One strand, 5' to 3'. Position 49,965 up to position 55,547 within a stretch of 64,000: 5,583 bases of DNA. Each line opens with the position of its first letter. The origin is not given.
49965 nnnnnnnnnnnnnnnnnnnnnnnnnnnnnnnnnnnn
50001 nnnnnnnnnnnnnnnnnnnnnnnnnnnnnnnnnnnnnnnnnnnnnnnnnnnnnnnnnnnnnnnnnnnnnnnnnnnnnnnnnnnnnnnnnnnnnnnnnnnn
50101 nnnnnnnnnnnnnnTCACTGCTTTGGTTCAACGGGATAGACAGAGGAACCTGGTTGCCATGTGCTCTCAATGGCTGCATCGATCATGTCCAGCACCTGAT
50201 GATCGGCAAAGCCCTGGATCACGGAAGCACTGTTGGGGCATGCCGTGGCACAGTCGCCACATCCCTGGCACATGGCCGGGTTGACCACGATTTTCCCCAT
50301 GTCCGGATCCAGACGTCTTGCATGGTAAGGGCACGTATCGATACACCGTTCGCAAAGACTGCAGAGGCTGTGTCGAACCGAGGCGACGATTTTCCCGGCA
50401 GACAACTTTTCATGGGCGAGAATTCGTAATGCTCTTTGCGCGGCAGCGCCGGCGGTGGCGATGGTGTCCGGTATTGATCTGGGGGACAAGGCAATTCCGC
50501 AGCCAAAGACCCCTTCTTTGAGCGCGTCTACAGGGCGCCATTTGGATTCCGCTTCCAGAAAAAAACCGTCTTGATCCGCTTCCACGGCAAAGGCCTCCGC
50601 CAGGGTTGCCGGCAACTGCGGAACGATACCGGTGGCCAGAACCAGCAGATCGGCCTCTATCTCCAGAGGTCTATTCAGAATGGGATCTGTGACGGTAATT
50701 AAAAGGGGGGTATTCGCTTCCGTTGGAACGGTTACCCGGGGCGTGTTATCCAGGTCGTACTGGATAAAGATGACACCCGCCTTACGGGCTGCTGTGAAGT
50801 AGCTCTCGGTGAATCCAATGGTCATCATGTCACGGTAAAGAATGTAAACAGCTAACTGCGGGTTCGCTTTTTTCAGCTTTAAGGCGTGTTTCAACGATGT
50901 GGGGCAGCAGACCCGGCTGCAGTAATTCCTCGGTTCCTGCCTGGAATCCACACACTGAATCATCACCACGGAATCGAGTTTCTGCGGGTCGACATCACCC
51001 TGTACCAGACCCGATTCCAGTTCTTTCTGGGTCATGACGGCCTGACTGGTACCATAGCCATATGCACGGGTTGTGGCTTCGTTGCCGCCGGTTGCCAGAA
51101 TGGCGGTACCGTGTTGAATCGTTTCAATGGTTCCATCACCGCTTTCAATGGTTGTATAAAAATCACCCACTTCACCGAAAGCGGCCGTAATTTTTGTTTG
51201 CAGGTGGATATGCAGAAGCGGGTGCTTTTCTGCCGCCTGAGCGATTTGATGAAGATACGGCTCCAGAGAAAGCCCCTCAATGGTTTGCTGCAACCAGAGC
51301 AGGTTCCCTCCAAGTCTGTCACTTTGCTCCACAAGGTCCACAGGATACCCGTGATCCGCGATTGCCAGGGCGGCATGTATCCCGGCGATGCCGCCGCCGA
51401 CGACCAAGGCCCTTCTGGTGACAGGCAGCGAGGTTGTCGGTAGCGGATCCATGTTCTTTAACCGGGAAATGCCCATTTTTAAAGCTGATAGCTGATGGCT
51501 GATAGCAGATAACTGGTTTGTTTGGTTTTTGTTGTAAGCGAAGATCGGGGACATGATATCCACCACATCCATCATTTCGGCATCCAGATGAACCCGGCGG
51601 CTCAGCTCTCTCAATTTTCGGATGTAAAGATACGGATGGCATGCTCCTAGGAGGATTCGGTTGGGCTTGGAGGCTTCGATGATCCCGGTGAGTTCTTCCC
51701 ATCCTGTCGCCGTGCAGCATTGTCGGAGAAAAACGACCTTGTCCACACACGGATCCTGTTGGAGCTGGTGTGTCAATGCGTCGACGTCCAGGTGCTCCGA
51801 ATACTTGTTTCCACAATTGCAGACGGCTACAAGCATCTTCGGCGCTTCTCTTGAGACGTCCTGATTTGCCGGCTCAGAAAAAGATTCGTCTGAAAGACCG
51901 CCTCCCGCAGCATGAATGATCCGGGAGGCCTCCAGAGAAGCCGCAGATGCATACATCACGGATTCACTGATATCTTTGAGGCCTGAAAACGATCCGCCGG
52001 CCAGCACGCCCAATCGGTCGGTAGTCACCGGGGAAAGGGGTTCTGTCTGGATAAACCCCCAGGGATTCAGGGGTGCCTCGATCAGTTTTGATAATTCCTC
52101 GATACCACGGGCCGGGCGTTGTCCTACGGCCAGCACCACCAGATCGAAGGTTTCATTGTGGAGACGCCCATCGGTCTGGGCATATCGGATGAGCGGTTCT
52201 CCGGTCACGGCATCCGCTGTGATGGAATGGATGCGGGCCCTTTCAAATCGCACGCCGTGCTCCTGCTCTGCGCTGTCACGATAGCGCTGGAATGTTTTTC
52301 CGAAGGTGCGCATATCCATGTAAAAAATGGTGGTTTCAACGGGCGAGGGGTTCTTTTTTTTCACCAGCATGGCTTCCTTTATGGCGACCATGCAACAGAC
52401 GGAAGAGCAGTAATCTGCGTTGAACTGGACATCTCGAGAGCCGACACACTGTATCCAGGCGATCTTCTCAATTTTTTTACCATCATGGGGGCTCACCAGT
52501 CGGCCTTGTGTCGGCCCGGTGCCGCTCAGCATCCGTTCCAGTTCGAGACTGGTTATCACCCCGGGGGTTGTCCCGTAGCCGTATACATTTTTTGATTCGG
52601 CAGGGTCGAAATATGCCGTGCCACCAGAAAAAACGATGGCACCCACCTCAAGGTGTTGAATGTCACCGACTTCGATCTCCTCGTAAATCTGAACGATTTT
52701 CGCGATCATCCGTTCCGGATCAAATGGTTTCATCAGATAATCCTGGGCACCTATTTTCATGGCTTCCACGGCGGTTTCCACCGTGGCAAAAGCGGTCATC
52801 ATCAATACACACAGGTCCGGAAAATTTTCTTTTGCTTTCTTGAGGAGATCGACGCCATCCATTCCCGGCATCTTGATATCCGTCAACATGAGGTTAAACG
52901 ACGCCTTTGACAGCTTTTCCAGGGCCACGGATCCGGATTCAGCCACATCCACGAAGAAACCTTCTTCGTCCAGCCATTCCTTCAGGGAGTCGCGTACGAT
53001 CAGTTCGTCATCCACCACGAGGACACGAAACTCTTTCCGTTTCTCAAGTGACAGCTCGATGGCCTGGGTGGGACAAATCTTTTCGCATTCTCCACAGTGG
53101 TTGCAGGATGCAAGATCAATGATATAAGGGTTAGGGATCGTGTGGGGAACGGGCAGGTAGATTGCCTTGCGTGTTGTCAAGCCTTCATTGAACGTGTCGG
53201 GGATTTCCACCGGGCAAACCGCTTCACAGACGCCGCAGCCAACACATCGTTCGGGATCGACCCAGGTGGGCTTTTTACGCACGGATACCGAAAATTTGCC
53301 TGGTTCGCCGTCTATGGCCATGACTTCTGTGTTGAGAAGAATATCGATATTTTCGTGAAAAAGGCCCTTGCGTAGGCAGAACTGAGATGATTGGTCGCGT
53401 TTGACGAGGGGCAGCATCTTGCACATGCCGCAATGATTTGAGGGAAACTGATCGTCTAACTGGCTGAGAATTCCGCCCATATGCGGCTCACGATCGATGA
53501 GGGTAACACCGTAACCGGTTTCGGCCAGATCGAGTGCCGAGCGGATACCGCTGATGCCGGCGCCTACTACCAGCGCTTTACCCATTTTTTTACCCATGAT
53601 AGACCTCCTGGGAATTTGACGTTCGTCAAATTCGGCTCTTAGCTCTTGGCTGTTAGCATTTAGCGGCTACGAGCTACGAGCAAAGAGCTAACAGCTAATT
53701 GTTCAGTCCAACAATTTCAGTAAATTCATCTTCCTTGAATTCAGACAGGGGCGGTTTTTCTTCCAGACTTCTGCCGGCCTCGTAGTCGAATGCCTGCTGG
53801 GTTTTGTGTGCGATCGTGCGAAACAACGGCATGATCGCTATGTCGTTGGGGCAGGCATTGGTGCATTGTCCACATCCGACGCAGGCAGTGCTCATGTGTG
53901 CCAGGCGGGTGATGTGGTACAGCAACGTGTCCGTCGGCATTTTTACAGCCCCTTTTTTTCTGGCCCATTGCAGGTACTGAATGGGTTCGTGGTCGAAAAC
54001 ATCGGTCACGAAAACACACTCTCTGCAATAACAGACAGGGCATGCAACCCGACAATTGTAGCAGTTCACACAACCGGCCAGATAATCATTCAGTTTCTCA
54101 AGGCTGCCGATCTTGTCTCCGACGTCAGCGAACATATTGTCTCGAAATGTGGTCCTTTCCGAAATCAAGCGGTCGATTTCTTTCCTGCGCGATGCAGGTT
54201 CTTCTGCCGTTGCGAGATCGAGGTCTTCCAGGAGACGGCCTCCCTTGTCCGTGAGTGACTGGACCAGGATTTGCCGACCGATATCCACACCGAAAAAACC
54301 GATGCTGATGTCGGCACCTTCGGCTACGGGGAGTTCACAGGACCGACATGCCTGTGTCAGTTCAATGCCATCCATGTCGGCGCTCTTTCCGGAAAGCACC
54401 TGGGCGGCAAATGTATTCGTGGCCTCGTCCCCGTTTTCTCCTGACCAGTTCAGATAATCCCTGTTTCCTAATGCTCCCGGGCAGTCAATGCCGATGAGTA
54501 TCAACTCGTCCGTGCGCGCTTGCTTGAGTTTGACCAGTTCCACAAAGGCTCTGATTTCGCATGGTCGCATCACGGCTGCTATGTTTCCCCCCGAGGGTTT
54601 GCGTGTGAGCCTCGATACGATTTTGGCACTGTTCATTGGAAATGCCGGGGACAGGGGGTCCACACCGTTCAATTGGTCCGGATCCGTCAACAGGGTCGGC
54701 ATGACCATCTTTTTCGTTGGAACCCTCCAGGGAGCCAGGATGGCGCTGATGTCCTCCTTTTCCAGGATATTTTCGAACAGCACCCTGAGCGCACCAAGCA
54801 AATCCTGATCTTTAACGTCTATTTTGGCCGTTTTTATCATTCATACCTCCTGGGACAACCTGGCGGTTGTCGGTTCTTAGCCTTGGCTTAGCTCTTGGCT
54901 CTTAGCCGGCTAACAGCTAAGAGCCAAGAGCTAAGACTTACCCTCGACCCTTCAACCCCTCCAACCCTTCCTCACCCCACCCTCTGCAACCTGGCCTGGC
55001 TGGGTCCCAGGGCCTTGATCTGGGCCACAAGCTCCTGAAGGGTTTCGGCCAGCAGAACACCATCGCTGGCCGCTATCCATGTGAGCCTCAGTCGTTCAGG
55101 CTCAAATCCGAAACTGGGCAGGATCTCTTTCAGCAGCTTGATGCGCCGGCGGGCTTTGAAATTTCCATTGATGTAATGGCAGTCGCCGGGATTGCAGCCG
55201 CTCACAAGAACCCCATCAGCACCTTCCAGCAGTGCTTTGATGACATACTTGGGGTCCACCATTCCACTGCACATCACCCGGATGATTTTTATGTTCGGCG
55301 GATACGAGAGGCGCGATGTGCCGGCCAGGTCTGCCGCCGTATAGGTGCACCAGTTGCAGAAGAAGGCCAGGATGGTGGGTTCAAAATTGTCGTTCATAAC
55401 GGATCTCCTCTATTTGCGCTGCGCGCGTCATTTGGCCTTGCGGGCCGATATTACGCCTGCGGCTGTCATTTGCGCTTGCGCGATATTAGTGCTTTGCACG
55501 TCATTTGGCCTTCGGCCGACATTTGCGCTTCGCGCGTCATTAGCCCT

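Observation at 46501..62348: A 16-kb sigma54-driven unit that interleaves a Qmo/Hdr-like membrane redox complex with receiver domains in three proteins and two kinases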

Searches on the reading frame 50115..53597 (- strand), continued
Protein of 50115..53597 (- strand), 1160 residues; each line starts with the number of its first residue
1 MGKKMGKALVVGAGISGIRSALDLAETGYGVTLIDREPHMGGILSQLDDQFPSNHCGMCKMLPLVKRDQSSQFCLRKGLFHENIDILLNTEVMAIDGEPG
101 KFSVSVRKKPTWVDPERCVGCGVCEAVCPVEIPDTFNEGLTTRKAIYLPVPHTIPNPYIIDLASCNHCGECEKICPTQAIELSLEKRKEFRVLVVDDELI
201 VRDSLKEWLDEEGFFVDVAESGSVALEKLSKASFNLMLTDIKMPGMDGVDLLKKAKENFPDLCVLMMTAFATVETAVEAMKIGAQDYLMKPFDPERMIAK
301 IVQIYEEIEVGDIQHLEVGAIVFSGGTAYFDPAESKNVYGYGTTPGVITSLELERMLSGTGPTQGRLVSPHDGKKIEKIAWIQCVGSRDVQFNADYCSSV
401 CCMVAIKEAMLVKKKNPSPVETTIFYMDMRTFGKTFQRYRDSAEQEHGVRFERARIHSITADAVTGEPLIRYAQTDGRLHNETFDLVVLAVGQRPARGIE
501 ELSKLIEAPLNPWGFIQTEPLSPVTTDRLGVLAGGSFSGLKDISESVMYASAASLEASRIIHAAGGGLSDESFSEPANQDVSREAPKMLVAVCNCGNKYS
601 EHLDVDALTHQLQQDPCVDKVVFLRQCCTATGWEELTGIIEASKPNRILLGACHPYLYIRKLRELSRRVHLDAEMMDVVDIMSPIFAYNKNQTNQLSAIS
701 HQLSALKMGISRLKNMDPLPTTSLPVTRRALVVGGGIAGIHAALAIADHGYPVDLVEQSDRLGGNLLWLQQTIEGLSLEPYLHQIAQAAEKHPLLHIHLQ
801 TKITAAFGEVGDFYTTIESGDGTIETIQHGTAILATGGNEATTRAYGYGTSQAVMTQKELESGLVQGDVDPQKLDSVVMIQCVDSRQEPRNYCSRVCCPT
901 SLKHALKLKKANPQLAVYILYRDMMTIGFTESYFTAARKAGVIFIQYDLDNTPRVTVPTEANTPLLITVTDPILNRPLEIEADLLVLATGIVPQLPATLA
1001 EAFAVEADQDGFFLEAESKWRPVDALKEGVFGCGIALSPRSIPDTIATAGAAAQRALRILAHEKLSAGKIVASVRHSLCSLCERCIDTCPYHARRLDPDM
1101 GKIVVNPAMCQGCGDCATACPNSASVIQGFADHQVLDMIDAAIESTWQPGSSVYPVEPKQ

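Call 83: fold_search(model_id=the predicted structure, library=pdb)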
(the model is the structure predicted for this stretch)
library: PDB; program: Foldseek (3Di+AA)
matches with E <= 10: 1936; with E <= 0.001: 1037
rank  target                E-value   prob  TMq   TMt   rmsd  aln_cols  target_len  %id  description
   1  8rvy_A                2.2e-41  1.00  0.42  0.72   4.5       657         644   27  CryoEM structure of the Elp-Hdr complex of Methanothermobacter marburgensis state 1 (composite structure) (released 2025-05-14)
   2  8rvu_A                3.4e-41  1.00  0.34  0.56   8.8       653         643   27  CryoEM structure of the Elp-Hdr complex of Methanothermobacter marburgensis state 2 (composite structure) (released 2025-05-14)
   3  5odi_A                5.9e-41  1.00  0.29  0.49  11.1       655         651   26  Heterodisulfide reductase / [NiFe]-hydrogenase complex from Methanothermococcus thermolithotrophicus cocrystallized wi (released 2017-08-30)
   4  5odc_A                9.1e-41  1.00  0.30  0.49  11.0       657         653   27  Heterodisulfide reductase / [NiFe]-hydrogenase complex from Methanothermococcus thermolithotrophicus at 2.3 A resoluti (released 2017-08-30)
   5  5odh_A                1.2e-39  1.00  0.29  0.48  11.4       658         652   26  Heterodisulfide reductase / [NiFe]-hydrogenase complex from Methanothermococcus thermolithotrophicus soaked with heter (released 2017-08-30)
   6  7bkb_A                1.4e-38  1.00  0.33  0.52   8.8       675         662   25  Formate dehydrogenase - heterodisulfide reductase - formylmethanofuran dehydrogenase complex from Methanospirillum hun (released 2021-09-29)
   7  7bkd_A                2.5e-38  1.00  0.42  0.70   4.8       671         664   24  Formate dehydrogenase - heterodisulfide reductase - formylmethanofuran dehydrogenase complex from Methanospirillum hun (released 2021-09-29)
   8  8rwn_A                1.3e-34  1.00  0.34  0.87   4.2       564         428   29  CryoEM structure of the Hdr(ABC)2 subunits of the Elp-Hdr complex of Methanothermobacter marburgensis (released 2025-05-14)
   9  8rvu_a                1.3e-34  1.00  0.34  0.87   4.2       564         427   29  CryoEM structure of the Elp-Hdr complex of Methanothermobacter marburgensis state 2 (composite structure) (released 2025-05-14)
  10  7bke_A                1.8e-30  1.00  0.34  0.82   4.5       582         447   27  Formate dehydrogenase - heterodisulfide reductase - formylmethanofuran dehydrogenase complex from Methanospirillum hun (released 2021-09-29)
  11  7bkd_a                1.4e-29  1.00  0.34  0.83   4.7       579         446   28  Formate dehydrogenase - heterodisulfide reductase - formylmethanofuran dehydrogenase complex from Methanospirillum hun (released 2021-09-29)
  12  6tjr_A                1.0e-24  1.00  0.26  0.83   3.3       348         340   30  Structure of HdrA-like subunit from Hyphomicrobium denitrificans (released 2020-08-19)
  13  3cty_B                1.3e-13  1.00  0.21  0.67   5.1       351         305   16  Crystal structure of T. acidophilum thioredoxin reductase (released 2009-02-24)
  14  6uzi_A                1.3e-13  1.00  0.20  0.46   6.9       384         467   13  Crystal structure of Dihydrolipoyl dehydrogenase from Elizabethkingia anophelis NUHP1 (released 2020-01-15)
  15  6uzi_C                2.2e-13  1.00  0.20  0.46   7.0       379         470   13  Crystal structure of Dihydrolipoyl dehydrogenase from Elizabethkingia anophelis NUHP1 (released 2020-01-15)
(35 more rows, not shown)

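Call 90: search_protein_families(library=pfam, proteins=[L081:1-806:-, L081:17087-17587:-], max_evalue=1)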
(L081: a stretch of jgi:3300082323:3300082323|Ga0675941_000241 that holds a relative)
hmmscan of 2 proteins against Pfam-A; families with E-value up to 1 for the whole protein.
L081:1-806:- (268 aa): 2 families
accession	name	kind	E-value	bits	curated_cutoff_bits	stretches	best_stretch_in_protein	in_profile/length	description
PF01597.25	GCV_H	-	9.7e-18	64.7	22.2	1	164-264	2-102/122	Glycine cleavage H-protein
PF05495.17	zf-CHY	-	0.075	13.9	31.3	0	54-69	10-25/68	CHY zinc finger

L081:17087-17587:- (166 aa): 2 families
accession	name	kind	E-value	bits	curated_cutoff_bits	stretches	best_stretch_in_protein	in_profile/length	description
PF19797.4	DUF6281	-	0.017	15.7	28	1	61-98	52-89/100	Family of unknown function (DUF6281)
PF12869.13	tRNA_anti-like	-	0.032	14.2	23.5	0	103-131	117-145/146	tRNA_anti-like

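Call 91: find_encoding_contigs(protein=P0059, flank=10000, max_places=1)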
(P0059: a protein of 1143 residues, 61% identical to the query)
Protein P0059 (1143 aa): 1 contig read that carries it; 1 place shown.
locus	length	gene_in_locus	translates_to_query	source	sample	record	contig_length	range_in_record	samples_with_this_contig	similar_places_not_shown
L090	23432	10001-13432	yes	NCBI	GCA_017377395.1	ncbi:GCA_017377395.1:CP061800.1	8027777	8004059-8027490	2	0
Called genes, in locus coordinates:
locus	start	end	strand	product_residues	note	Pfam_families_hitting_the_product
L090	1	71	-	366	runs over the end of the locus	PF01609:DDE_Tnp_1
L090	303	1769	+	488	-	-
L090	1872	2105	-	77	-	-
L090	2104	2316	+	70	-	-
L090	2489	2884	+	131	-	-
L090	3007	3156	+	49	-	-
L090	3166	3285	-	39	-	-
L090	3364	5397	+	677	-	-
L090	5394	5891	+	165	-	-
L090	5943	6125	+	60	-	-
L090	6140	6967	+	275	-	PF06094:GGACT, PF13772:AIG2_2 (faint), PF06094:GGACT (weak)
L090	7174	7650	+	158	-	PF00497:SBP_bac_3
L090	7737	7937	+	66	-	-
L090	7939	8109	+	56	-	-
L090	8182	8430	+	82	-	-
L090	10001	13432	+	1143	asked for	PF00037:Fer4 (weak), PF12838:Fer4_7, PF13187:Fer4_9, PF13237:Fer4_10 (weak), PF00072:Response_reg, PF00890:FAD_binding_2, PF07992:Pyr_redox_2, PF13450:NAD_binding_8, +15 more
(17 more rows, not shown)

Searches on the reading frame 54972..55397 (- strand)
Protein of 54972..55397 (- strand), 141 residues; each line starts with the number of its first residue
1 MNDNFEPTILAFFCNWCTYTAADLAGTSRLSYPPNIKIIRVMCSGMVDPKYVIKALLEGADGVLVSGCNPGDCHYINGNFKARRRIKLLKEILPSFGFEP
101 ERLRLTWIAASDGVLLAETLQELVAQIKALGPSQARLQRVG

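Call 4: search_protein_families(library=pfam, proteins=[window:54972-55397:-], max_evalue=0.001)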
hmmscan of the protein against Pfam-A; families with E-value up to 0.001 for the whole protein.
window:54972-55397:- (141 aa): 1 family
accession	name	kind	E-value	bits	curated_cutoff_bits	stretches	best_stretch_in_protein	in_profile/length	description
PF02662.21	FlpD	-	3e-53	179.5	22.3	1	9-131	1-123/123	Methyl-viologen-reducing hydrogenase, delta subunit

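Call 56: search_protein_families(library=ncbifam, proteins=[window:54972-55397:-], max_evalue=0.00001)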
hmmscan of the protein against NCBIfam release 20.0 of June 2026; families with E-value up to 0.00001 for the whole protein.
window:54972-55397:- (141 aa): 3 families
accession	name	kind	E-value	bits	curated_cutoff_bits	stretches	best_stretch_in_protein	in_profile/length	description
NF040770.1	hetero_SS_HdrA2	exception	4.9e-52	177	1100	1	4-134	645-775/777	CoB-CoM heterodisulfide reductase HdrA2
NF045873.1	F420_non_VhuD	exception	1.2e-37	128.9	215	1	6-133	1-128/132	F420-non-reducing hydrogenase iron-sulfur subunit VhuD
NF041891.1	hdrA_Methbact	equivalog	7.2e-15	54.2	1300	1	6-129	643-760/762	ferredoxin:CoB-CoM heterodisulfide reductase subunit HdrA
